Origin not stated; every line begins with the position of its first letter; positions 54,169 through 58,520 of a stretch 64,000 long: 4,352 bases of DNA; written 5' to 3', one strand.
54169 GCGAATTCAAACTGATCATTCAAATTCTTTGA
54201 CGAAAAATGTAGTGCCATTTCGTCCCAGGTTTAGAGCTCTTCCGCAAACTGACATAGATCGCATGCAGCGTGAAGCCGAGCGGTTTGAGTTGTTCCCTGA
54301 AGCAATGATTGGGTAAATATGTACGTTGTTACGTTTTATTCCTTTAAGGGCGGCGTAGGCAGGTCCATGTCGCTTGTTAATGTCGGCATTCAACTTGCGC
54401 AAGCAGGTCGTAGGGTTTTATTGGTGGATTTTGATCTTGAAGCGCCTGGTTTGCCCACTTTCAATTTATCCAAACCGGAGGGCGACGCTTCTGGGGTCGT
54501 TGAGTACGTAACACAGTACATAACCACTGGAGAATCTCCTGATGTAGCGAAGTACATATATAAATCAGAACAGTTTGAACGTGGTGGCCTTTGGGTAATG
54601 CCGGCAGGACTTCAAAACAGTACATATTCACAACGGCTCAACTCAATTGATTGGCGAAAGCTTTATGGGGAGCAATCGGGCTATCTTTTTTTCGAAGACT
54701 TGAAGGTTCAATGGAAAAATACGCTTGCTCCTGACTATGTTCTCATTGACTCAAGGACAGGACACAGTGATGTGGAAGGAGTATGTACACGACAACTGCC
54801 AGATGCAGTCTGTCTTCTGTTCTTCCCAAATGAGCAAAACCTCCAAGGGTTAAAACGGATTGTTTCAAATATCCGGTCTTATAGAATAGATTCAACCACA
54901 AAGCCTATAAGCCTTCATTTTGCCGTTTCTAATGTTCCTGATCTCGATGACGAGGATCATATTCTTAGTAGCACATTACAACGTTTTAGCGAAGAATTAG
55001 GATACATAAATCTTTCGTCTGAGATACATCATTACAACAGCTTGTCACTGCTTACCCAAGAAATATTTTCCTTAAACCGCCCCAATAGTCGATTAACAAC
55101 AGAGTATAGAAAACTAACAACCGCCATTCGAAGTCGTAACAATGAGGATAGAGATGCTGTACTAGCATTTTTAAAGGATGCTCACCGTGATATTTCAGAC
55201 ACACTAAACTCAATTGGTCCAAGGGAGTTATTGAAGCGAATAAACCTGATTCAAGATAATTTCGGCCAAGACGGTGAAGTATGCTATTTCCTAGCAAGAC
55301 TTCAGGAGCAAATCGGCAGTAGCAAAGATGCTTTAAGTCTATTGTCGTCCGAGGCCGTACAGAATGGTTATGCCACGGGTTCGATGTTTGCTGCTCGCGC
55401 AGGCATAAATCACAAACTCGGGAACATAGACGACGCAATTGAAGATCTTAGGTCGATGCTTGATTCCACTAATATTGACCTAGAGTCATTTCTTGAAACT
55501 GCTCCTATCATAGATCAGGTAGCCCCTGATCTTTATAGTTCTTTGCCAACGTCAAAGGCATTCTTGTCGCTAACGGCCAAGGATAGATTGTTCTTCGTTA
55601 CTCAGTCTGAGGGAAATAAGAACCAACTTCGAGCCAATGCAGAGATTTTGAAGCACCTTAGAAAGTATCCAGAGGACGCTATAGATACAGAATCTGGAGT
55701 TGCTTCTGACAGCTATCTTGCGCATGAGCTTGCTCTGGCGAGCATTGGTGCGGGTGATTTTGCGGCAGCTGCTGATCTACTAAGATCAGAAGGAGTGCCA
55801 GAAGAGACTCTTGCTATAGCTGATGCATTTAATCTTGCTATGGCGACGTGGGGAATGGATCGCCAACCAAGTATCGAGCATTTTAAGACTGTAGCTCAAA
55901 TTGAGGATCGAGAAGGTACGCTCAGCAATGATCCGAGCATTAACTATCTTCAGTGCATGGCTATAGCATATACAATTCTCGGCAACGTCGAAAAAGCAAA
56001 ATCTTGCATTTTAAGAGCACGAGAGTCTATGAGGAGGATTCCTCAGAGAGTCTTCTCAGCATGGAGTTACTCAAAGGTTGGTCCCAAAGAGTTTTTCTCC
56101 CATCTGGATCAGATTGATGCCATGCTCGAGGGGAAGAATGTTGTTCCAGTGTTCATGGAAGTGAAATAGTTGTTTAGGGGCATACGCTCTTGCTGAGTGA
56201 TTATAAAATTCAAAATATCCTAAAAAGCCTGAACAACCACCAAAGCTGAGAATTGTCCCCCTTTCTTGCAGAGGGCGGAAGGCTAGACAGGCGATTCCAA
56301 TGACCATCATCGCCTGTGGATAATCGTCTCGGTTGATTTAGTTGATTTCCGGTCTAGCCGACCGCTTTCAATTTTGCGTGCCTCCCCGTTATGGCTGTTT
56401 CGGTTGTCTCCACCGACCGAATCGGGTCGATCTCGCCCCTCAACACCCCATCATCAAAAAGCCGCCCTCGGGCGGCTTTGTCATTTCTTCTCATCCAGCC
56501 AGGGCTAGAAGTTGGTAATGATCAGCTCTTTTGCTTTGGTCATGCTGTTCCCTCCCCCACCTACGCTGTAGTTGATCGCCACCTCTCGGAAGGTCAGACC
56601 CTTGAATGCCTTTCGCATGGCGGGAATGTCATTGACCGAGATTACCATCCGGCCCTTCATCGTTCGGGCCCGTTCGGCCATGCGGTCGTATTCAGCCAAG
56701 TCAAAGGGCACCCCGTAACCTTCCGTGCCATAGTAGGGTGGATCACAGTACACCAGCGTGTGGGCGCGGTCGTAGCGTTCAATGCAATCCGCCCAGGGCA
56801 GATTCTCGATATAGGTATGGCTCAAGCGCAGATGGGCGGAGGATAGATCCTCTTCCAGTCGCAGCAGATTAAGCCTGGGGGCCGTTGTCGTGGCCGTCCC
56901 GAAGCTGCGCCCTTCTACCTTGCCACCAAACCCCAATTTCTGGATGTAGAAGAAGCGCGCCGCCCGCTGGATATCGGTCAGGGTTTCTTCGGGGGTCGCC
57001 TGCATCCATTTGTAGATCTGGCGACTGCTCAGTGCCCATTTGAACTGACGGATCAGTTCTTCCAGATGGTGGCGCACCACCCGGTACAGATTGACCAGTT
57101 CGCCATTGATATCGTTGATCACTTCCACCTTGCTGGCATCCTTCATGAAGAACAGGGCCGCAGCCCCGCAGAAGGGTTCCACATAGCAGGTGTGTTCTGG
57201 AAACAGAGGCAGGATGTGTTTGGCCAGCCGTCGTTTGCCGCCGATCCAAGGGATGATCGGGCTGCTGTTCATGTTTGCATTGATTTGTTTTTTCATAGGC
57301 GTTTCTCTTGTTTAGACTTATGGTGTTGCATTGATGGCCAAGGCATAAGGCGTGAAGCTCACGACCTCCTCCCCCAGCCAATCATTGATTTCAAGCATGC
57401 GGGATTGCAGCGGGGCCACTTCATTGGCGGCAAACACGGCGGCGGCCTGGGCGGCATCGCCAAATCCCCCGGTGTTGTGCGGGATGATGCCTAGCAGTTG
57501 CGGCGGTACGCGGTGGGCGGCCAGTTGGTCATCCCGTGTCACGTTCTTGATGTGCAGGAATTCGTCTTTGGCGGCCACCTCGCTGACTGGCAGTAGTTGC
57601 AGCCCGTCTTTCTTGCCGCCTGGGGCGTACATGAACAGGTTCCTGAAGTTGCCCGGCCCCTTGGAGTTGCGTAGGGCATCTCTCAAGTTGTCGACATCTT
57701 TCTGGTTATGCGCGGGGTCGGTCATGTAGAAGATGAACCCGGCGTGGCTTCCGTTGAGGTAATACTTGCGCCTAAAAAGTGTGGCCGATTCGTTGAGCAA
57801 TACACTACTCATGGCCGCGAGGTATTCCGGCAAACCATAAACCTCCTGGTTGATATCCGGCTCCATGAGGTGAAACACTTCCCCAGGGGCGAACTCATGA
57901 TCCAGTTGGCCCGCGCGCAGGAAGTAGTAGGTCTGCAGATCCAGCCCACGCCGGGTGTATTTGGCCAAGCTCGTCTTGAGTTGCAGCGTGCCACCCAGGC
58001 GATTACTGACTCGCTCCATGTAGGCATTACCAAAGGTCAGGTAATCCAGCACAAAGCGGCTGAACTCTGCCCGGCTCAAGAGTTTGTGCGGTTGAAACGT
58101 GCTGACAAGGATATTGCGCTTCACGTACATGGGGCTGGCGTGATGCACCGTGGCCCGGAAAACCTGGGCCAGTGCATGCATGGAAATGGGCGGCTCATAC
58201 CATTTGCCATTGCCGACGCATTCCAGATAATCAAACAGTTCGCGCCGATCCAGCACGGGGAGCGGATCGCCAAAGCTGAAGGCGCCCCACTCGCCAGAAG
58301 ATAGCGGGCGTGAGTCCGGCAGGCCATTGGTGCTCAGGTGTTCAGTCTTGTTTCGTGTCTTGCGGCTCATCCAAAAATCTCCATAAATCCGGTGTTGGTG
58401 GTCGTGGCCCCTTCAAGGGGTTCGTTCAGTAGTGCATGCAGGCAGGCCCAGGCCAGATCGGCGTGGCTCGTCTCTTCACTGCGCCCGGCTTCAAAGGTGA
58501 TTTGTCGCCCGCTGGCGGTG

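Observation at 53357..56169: Low-GC three-gene operon (MqsR-like / extended MqsA-like / ParA-MinD-TPR ATPase) in the cargo region of a P2-like prophage - candidate undescribed defence or toxin module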

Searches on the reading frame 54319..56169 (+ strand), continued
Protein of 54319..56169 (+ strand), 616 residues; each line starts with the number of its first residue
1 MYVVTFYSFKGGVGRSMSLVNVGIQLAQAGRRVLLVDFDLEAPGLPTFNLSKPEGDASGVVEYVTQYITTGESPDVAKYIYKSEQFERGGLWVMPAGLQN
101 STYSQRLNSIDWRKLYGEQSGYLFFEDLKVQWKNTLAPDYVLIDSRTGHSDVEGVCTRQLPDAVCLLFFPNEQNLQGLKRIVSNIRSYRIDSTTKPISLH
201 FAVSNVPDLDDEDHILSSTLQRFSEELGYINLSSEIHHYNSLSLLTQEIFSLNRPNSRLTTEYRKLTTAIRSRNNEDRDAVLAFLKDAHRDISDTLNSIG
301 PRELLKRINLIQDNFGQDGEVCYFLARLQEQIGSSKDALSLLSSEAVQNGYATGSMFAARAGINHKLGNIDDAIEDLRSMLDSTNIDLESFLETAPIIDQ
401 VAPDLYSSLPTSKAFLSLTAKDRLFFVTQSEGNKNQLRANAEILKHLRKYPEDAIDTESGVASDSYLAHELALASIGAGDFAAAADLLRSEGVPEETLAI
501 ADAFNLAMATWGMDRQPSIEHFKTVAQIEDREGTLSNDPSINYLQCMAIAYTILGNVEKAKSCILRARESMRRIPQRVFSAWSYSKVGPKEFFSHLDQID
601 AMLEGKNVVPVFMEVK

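Call 95: fold_search(model_id=the predicted structure, library=pdb)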
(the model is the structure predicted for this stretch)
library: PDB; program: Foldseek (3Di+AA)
matches with E <= 10: 1614; with E <= 0.001: 181
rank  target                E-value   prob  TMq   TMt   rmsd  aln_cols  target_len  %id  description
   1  8jmj_A                2.2e-07  1.00  0.33  0.71   5.0       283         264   19  Structure of Helicobacter pylori Soj-DNA-Spo0J complex (released 2024-05-29)
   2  6iub_A                4.0e-07  1.00  0.34  0.73   4.9       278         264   19  Structure of Helicobacter pylori Soj protein (released 2019-02-13)
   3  1hyq                  4.9e-07  1.00  0.31  0.75   5.3       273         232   20  MIND BACTERIAL CELL DIVISION REGULATOR FROM A. FULGIDUS (released 2001-03-14)
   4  8jml_B                7.9e-07  1.00  0.34  0.73   4.9       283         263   19  Structure of Helicobacter pylori Soj protein mutant, D41A (released 2024-05-29)
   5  4rz2_B                2.0e-06  1.00  0.30  0.65   5.4       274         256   17  Crystal structure of the MinD-like ATPase FlhG (released 2015-03-04)
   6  8ray_A                2.9e-06  1.00  0.35  0.77   3.9       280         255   16  ParA in complex with ATP (released 2025-03-26)
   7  2bek_B                2.9e-06  1.00  0.33  0.76   4.2       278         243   18  Structure of the bacterial chromosome segregation protein Soj (released 2005-01-12)
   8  9a6n_A                3.2e-06  1.00  0.34  0.76   4.5       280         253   20  Integrative model of SOJ-NRDR by crosslinking MS and deep learning (released 2024-09-18)
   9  9fmg_D                3.5e-06  1.00  0.32  0.68   4.4       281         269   14  Methylthio-alkane reductase complex (released 2025-09-17)
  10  1g3q                  3.6e-06  1.00  0.32  0.77   4.0       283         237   17  CRYSTAL STRUCTURE ANALYSIS OF PYROCOCCUS FURIOSUS CELL DIVISION ATPASE MIND (released 2001-04-21)
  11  6yay_B                4.0e-06  1.00  0.29  0.67   5.5       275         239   16  Crystal structure of a Selenium-derivatized complex of the bacterial cellulose secretion regulators BcsR and BcsQ, cry (released 2021-02-24)
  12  3ea0_B                4.3e-06  1.00  0.31  0.70   4.7       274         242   16  Crystal Structure of ParA Family ATPase from Chlorobium tepidum TLS (released 2008-09-23)
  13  6yb5_A                4.9e-06  1.00  0.30  0.68   5.4       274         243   15  Orthorhombic crystal structure of a native BcsRQ complex crystallized in the presence of ADP (released 2021-02-24)
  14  6o0b_A                5.4e-06  1.00  0.30  0.59   7.1       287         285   14  Structural and Mechanistic Insights into CO2 Activation by Nitrogenase Iron Protein (released 2019-09-04)
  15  3ea0_A                5.8e-06  1.00  0.32  0.73   4.5       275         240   18  Crystal Structure of ParA Family ATPase from Chlorobium tepidum TLS (released 2008-09-23)
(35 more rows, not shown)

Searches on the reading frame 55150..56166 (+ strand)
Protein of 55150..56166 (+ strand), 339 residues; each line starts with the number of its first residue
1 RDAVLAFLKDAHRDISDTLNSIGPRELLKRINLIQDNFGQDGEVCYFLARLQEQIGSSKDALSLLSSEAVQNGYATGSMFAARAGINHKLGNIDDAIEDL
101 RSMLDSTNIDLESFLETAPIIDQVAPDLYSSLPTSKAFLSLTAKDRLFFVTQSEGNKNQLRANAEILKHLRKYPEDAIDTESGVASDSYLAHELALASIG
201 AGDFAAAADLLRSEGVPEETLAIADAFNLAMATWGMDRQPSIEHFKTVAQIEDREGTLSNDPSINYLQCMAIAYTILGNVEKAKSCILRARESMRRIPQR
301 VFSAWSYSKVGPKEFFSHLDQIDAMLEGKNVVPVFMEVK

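Call 78: search_solved_structures(query=window:55150-56166:+, max_evalue=10)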
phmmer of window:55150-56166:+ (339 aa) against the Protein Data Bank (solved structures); distinct sequences matched with E-value up to 10: 2.
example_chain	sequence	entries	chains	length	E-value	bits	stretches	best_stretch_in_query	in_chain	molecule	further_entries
7ecq_A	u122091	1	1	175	0.15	14.5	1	57-174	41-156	Protein FAM3A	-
9h3f_A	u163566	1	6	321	0.18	14.2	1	49-122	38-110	3'-5' exoribonuclease YhaM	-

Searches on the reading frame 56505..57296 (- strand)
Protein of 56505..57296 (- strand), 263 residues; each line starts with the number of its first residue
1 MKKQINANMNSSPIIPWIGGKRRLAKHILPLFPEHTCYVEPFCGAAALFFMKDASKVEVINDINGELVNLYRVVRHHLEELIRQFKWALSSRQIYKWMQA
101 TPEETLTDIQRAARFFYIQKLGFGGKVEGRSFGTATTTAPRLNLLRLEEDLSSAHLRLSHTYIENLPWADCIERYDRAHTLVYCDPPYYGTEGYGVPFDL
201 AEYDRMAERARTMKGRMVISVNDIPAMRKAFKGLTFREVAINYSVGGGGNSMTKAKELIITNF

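Call 4: search_protein_families(library=pfam, proteins=[window:56505-57296:-], max_evalue=0.1)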
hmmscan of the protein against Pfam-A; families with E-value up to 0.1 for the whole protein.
window:56505-57296:- (263 aa): 1 family
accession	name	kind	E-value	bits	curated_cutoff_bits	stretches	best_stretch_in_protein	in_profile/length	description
PF02086.21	MethyltransfD12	-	1.1e-27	97.8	22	1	17-230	1-238/253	D12 class N6 adenine-specific DNA methyltransferase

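Call 5: search_protein_families(library=padloc, proteins=[window:56505-57296:-], max_evalue=0.1)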
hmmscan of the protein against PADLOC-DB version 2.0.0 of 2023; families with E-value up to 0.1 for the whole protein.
window:56505-57296:- (263 aa): 24 families
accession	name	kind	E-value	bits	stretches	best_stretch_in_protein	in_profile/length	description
PDLC03253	MTase_II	-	1.2e-108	360.6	1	9-262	1-252/253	Type II methyltransferase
PDLC03294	MTase_II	-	7.6e-40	135.2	1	9-262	2-270/272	Type II methyltransferase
PDLC03247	MTase_II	-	2.3e-31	107.1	1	16-263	7-265/282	Type II methyltransferase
PDLC03729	oMTase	-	8.1e-28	95.7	1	11-259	4-265/275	orphan methyltransferase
PDLC03244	MTase_II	-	8.2e-28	95.3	1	12-189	28-211/295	Type II methyltransferase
PDLC03735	oMTase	-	1.9e-23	81.3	1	11-263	7-282/284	orphan methyltransferase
PDLC03261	MTase_II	-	3.4e-22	76.5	1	6-194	19-209/643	Type II methyltransferase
PDLC04018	PD-Lambda-5_B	-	5.6e-16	56.7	1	17-260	10-268/291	-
PDLC03266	MTase_II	-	6.2e-15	53.4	1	9-189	12-198/285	Type II methyltransferase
PDLC03717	oMTase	-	9.1e-13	46.2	1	16-261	7-264/285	orphan methyltransferase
PDLC03383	MTase_II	-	1.4e-11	42.3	1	12-85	20-93/318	Type II methyltransferase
PDLC03287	MTase_II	-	5.4e-09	33.4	1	12-191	365-553/646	Type II methyltransferase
PDLC03358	MTase_II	-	5.9e-09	33.6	1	17-244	10-258/301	Type II methyltransferase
PDLC03302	MTase_II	-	7.5e-08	29.6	1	2-191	349-545/626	Type II methyltransferase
PDLC03341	MTase_II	-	9.7e-08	29.8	1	12-85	15-94/316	Type II methyltransferase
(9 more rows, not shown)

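Call 6: search_protein_families(library=ncbifam, proteins=[window:56505-57296:-], max_evalue=0.1)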
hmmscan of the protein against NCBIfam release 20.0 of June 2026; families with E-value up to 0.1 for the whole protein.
window:56505-57296:- (263 aa): 2 families
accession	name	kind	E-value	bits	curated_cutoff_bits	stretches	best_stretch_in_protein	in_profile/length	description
TIGR00571.1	dam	subfamily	2e-33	116.2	114.85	1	12-262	2-267/267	Dam family site-specific DNA-(adenine-N6)-methyltransferase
NF008152.0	PRK10904.1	equivalog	1.6e-17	63.8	441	1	15-259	8-265/271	adenine-specific DNA-methyltransferase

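Call 8: search_protein_families(library=phrogs, proteins=[window:56505-57296:-], max_evalue=0.01)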
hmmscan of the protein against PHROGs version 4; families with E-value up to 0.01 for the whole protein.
window:56505-57296:- (263 aa): 6 families
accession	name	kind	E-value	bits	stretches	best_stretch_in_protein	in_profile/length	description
phrog_56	-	other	2.5e-99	335.3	1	2-262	52-322/647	DNA methyltransferase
phrog_13242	-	unknown function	8.5e-24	85.3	1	19-221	33-229/450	-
phrog_1996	-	other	4.3e-22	79.7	1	142-263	18-141/150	DNA methyltransferase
phrog_26700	-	unknown function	1.6e-15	57.6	1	10-163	5-164/552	-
phrog_23217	-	unknown function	4.2e-15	56.9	1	14-116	6-107/109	-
phrog_116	-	other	8.2e-07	28.7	1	11-189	510-692/779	DNA methyltransferase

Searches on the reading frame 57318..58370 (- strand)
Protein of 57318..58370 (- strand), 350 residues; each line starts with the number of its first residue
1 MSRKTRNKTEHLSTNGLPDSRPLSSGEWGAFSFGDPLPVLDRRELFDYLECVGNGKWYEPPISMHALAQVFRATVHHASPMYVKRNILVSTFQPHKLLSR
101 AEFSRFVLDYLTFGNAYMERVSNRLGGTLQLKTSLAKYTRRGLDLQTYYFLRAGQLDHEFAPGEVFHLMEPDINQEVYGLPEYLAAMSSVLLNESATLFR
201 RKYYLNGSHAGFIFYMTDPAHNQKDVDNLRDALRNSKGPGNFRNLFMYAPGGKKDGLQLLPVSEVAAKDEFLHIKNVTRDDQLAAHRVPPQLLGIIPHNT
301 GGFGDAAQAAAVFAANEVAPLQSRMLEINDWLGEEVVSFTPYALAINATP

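Call 8: search_protein_families(library=phrogs, proteins=[window:57318-58370:-], max_evalue=0.01)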
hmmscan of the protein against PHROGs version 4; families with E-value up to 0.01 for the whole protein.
window:57318-58370:- (350 aa): 6 families
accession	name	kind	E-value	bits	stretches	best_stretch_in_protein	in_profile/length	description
phrog_68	-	head and packaging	2.5e-158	527.2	1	25-345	18-340/344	portal protein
phrog_8392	-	head and packaging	7.9e-75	251.4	1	23-189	21-187/188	portal protein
phrog_1853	-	unknown function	2.2e-44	152.2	1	216-344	1-145/159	-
phrog_12726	-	unknown function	1.1e-21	77.9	1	271-345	1-75/79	-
phrog_12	-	head and packaging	6.8e-11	42.9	1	106-295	147-331/646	portal protein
phrog_2662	-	head and packaging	8.2e-08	32.3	1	93-325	111-346/717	portal protein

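Call 56: find_related_loci(query=window:57318-58370:-, collection=viral_contigs, flank=8000)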
Query window:57318-58370:- (350 aa) in viral_contigs; peptide patterns used: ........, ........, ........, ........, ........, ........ (x = any residue, [..] = any of these).
599 stretches matched a pattern (row limit reached: there are more); 599 encode a relative of the query (tblastn E <= 1e-3); the best 80 are kept; 80 distinct loci.
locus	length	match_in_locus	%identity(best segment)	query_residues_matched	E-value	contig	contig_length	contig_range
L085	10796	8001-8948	73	30-345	7e-164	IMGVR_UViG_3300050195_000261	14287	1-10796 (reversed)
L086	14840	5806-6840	66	1-348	1e-159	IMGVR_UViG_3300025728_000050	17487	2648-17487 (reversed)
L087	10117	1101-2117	66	6-345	1e-158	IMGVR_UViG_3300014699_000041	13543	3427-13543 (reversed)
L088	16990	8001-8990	68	18-345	2e-158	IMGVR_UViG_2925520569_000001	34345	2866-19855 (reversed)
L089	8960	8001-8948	71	30-345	6e-158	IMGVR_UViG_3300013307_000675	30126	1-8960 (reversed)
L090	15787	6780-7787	69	13-349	3e-157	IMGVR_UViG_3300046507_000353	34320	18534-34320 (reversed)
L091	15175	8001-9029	66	1-347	2e-157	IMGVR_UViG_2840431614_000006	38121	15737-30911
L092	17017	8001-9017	65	9-344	7e-157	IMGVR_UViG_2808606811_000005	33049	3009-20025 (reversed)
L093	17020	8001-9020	64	6-346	2e-156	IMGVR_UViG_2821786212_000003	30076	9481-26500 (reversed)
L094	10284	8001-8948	70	30-345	1e-156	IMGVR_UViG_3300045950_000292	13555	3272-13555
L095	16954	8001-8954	68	30-345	1e-156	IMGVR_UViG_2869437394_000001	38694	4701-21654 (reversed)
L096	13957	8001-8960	70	30-347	1e-156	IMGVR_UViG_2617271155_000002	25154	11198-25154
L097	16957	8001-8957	70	30-346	2e-156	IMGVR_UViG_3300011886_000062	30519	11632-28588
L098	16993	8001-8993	66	18-346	3e-156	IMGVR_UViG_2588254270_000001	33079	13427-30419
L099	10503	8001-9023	65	9-346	2e-156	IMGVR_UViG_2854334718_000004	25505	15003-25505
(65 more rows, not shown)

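Call 61: search_protein_families(library=padloc, alignment_id=A5, max_evalue=1e-10)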
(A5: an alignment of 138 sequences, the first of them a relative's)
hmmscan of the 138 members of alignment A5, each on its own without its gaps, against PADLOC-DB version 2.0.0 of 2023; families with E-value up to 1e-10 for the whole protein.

A. member 1, L127:12406-14856:- (816 aa): 0 families

B. families by the number of members that match (of 138 scanned): 330 families (the first 25 are shown)
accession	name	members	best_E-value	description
PDLC04344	PDC-M03A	2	3.4e-122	-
PDLC04347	PDC-M03B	2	6.3e-95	-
PDLC03237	MTase_II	2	4e-84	Type II methyltransferase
PDLC04342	PDC-M03A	2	3.4e-70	-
PDLC04348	PDC-M03B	2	1.9e-68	-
PDLC04419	PDC-M11A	2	1.3e-66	-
PDLC04345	PDC-M03A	2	1.1e-54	-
PDLC04422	PDC-M11A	2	1.2e-52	-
PDLC04418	PDC-M11A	2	6.2e-48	-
PDLC02979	AriA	2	2.6e-43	-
PDLC04340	PDC-M03A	2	1.2e-40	-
PDLC04352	PDC-M03B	2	1.1e-38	-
PDLC04349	PDC-M03B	2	1.1e-34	-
PDLC00278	PtuA1|PtuA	2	2.6e-31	AAA ATPase domain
PDLC00271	PtuA1|PtuA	2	4.1e-31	AAA ATPase domain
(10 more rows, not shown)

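Call 96: search_dna_similar(query=window:57318-58370:-, collection=phages, mode=protein, max_evalue=1e-50, max_rows=25)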
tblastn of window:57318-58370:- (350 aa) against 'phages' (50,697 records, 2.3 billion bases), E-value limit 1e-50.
Records with a match: 419; places in all: 419; records where one place covers at least 80% of the query: 398.
Best place of each record, by identity: 60-80% 182; <60% 237.
By first word of the organism name: Klebsiella 82; Burkholderia 75; Escherichia 47; Ralstonia 45; Yersinia 44; Salmonella 25; Peduovirus 18; Pseudomonas 16; Mannheimia 10; Vibrio 10; and 22 more.
By host as written in the record: Klebsiella pneumoniae 55; - 40; Ralstonia solanacearum 38; Burkholderia pseudomallei 27; Yersinia pestis EV76-CN 26; Burkholderia sp. 19; Escherichia coli 17; Yersinia enterocolitica 10; and 110 more.
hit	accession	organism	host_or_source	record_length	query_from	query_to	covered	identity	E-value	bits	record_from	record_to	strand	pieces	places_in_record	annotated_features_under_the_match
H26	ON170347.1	Ralstonia phage YO375_6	Ralstonia solanacearum R300, UW27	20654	3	350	99%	66.4%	3e-146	461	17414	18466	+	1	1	record has no annotation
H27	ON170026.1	Ralstonia phage YO006_4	Ralstonia solanacearum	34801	3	350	99%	66.4%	6e-146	461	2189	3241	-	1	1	record has no annotation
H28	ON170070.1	Ralstonia phage YO029_3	Ralstonia solanacearum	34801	3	350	99%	66.4%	6e-146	461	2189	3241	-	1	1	record has no annotation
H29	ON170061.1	Ralstonia phage YO023_2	Ralstonia solanacearum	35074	3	350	99%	66.4%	6e-146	461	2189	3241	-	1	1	record has no annotation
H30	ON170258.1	Ralstonia phage YO152_1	Ralstonia solanacearum R578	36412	3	350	99%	66.4%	6e-146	461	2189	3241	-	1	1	record has no annotation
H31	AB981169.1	Ralstonia phage RSY1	Ralstonia solanacearum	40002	3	345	98%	66.8%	2e-145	459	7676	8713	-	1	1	hypothetical protein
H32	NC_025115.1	Ralstonia phage RSY1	Ralstonia solanacearum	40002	3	345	98%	66.8%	2e-145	459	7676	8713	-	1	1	portal protein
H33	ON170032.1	Ralstonia phage YO009_3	Ralstonia solanacearum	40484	31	350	91%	70.9%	1e-145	460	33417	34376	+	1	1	record has no annotation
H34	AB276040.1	Ralstonia phage RSA1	-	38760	31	350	91%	70.9%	1e-145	460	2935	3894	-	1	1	bacteriophage gpQ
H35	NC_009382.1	Ralstonia phage RSA1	Ralstonia solanacearum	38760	31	350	91%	70.9%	1e-145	460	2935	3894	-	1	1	Q: portal protein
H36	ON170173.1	Ralstonia phage YO101_3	Ralstonia solanacearum S718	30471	31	350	91%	70.9%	3e-145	459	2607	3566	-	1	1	record has no annotation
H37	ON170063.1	Ralstonia phage YO025_4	Ralstonia solanacearum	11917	31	350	91%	70.9%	3e-145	458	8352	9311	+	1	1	record has no annotation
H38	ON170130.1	Ralstonia phage YO077_2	Ralstonia solanacearum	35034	31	350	91%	70.6%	2e-144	457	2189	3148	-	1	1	record has no annotation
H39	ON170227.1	Ralstonia phage YO134_1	Ralstonia solanacearum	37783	31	350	91%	70.6%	2e-144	457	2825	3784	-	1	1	record has no annotation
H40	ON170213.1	Ralstonia phage YO124_1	Ralstonia solanacearum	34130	31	350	91%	70.6%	3e-144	456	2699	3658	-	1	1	record has no annotation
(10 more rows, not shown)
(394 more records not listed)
